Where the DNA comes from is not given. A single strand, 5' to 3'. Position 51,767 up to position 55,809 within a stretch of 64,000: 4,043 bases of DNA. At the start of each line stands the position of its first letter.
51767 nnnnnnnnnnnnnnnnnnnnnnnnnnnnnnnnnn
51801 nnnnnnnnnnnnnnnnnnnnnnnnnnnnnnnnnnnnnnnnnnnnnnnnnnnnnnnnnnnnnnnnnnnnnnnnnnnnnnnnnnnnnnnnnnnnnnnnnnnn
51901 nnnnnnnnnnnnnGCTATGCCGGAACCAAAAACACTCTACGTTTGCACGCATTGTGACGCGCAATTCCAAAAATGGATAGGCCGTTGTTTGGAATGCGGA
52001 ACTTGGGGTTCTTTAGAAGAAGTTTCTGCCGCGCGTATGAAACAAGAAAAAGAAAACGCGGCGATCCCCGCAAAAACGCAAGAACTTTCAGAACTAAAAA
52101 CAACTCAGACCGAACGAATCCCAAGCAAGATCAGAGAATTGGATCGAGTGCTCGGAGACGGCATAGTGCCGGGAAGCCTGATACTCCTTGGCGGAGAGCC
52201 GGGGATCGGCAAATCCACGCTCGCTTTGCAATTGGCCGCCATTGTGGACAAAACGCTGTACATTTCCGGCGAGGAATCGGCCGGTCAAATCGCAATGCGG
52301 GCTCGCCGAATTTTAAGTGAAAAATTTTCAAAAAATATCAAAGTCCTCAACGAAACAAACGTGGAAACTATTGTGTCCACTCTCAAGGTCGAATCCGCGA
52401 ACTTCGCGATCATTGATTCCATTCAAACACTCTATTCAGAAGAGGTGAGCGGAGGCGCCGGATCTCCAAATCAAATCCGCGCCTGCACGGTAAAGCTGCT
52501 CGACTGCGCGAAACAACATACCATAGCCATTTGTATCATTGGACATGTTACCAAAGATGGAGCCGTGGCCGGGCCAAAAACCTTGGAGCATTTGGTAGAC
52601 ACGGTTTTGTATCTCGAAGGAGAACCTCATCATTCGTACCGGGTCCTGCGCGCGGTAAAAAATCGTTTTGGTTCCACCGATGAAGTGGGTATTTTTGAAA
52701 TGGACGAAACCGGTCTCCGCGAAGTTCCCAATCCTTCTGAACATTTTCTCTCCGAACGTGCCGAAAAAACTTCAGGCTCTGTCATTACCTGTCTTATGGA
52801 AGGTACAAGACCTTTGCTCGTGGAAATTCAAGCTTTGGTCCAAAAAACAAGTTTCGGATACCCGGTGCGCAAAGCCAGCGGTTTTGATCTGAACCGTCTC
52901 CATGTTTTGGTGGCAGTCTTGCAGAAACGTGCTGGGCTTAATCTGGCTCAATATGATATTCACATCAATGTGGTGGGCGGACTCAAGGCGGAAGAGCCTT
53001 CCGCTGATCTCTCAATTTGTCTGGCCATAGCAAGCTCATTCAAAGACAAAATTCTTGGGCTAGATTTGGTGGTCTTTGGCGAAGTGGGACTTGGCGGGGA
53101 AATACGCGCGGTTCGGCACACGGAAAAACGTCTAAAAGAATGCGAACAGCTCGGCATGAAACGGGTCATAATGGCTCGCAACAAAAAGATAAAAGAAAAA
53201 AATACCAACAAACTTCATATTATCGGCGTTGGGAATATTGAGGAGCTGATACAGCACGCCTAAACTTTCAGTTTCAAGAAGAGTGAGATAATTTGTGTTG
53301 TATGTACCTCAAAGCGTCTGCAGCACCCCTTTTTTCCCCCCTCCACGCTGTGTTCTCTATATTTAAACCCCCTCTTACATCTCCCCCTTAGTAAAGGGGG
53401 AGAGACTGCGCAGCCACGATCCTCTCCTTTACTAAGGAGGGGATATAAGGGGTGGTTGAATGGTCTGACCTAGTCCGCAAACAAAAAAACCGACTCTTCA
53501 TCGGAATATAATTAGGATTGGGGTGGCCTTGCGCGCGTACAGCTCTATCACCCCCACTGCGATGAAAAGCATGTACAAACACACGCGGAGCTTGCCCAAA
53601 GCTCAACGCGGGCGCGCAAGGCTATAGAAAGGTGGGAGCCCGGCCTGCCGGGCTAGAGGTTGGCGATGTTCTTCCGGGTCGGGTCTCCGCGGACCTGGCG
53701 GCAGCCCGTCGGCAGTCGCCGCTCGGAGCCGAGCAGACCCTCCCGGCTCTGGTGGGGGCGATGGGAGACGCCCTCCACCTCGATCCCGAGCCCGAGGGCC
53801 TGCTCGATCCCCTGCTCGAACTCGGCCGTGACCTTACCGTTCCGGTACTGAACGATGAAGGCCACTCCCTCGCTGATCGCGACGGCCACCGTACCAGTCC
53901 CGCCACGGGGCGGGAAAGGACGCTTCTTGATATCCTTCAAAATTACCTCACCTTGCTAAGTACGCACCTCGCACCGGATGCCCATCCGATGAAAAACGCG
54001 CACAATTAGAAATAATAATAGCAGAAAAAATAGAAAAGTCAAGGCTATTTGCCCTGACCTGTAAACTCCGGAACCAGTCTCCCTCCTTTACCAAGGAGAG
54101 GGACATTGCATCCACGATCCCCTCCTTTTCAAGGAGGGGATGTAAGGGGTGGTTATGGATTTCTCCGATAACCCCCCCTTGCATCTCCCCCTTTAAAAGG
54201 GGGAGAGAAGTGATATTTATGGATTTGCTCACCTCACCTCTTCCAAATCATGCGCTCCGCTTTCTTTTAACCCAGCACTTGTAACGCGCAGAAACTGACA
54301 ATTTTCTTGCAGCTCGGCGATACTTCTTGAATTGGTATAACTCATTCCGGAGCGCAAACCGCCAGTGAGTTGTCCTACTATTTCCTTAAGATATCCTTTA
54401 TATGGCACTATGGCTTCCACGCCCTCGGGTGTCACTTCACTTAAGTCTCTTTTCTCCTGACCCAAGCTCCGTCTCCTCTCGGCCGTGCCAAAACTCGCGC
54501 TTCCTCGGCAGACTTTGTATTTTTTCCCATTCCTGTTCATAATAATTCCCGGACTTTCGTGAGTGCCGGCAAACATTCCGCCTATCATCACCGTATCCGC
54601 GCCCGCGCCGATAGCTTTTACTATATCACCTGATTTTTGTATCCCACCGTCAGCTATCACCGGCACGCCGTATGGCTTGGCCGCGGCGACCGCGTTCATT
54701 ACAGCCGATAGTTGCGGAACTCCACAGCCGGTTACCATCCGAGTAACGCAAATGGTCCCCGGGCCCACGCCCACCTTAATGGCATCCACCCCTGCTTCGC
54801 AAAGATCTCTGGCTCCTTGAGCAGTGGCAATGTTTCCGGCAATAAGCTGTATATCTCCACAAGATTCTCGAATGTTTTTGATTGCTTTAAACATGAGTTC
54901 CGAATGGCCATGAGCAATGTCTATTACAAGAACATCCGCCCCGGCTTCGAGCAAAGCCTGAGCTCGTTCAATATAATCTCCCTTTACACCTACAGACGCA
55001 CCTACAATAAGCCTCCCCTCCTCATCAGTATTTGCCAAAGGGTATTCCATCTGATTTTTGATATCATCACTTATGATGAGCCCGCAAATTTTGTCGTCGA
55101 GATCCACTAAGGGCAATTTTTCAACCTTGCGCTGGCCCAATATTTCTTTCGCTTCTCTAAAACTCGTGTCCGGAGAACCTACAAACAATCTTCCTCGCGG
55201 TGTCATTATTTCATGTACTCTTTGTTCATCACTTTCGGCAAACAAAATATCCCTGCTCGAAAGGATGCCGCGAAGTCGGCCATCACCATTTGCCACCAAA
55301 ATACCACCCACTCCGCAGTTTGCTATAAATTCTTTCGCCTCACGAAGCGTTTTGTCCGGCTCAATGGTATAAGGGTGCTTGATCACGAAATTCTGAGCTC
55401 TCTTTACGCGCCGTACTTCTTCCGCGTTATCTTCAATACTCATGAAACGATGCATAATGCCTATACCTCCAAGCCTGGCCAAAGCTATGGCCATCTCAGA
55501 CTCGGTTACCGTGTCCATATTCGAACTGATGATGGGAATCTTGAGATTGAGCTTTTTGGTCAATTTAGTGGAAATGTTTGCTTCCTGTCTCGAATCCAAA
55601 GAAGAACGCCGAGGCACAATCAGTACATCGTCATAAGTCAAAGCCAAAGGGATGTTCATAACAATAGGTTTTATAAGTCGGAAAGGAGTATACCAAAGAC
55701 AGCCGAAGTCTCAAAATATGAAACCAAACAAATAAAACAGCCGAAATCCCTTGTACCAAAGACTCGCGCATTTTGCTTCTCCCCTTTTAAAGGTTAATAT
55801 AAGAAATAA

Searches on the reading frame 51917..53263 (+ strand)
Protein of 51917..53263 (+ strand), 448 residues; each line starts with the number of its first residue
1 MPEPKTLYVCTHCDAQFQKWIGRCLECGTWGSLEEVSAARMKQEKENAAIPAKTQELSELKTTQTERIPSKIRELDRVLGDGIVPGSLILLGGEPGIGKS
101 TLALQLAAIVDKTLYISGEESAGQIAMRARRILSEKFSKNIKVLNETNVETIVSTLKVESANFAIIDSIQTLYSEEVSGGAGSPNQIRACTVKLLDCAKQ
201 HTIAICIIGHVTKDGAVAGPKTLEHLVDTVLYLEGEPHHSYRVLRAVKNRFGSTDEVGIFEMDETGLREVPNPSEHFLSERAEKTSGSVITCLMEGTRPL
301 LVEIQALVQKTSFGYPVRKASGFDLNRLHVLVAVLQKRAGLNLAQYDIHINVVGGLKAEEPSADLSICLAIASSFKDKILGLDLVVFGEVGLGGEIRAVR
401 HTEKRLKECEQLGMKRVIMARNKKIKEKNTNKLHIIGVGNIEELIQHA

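Call 12: search_protein_families(library=pfam, proteins=[window:51917-53263:+], max_evalue=0.01)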
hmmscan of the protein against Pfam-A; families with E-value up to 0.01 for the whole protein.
window:51917-53263:+ (448 aa): 13 families
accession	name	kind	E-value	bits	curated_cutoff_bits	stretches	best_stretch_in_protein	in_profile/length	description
PF06745.19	ATPase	-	2.9e-12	46.9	26.6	1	69-131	2-69/231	KaiC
PF13481.12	AAA_25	-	3.5e-12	46.8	27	1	56-216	3-195/195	AAA domain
PF18073.7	Zn_ribbon_LapB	-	2.7e-08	33.8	25.7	1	8-35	1-28/28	Rubredoxin metal binding domain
PF03796.21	DnaB_C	-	1.9e-07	31.2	27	1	68-169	2-110/255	DnaB-like helicase C terminal domain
PF05362.19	Lon_C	-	2.6e-07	30.9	21.1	1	343-448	91-202/205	Lon protease (S16) C-terminal proteolytic domain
PF13541.12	ChlI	-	3.6e-07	30.5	27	1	338-421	35-119/121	Subunit ChlI of Mg-chelatase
PF13479.12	AAA_24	-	1.1e-05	25.8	27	1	89-173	5-77/195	AAA domain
PF13191.12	AAA_16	-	0.00045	21.2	32.6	1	86-121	22-63/167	AAA ATPase domain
PF13401.12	AAA_22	-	0.00047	20.9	27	1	87-209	6-122/130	AAA domain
PF00005.33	ABC_tran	-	0.0028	18.7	25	1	84-159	9-77/137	ABC transporter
PF08423.17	Rad51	-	0.0034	17.1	22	0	70-214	10-178/244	Rad51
PF07728.20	AAA_5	-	0.0036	17.8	22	1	89-133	2-48/139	AAA domain (dynein-related subfamily)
PF00004.35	AAA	-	0.0085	17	21.2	0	89-176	1-73/131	ATPase family associated with various cellular activities (AAA)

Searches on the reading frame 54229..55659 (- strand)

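Call 12: search_protein_families(library=pfam, proteins=[window:54229-55659:-], max_evalue=0.01)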
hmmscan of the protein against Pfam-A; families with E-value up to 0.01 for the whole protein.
window:54229-55659:- (476 aa): 7 families
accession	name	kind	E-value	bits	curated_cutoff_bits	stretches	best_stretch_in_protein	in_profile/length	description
PF00478.31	IMPDH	-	1.1e-140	469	25.6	1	6-470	1-345/345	IMP dehydrogenase / GMP reductase domain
PF00571.33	CBS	-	1.3e-15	57.9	24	2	92-141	5-54/57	CBS domain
PF03060.21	NMO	-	1.1e-11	45.2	28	1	265-370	132-232/331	Nitronate monooxygenase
PF01070.24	FMN_dh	-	6.4e-10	39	24.9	1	252-363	202-305/350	FMN-dependent dehydrogenase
PF00977.27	His_biosynth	-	6.3e-06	26.2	23.6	0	226-297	28-102/228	Histidine biosynthesis protein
PF00224.27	PK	-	0.00018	21.1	30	0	221-272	8-59/328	Pyruvate kinase, barrel domain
PF13714.12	PEP_mutase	-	0.0014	18.7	31.5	1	228-308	158-232/240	Phosphoenolpyruvate phosphomutase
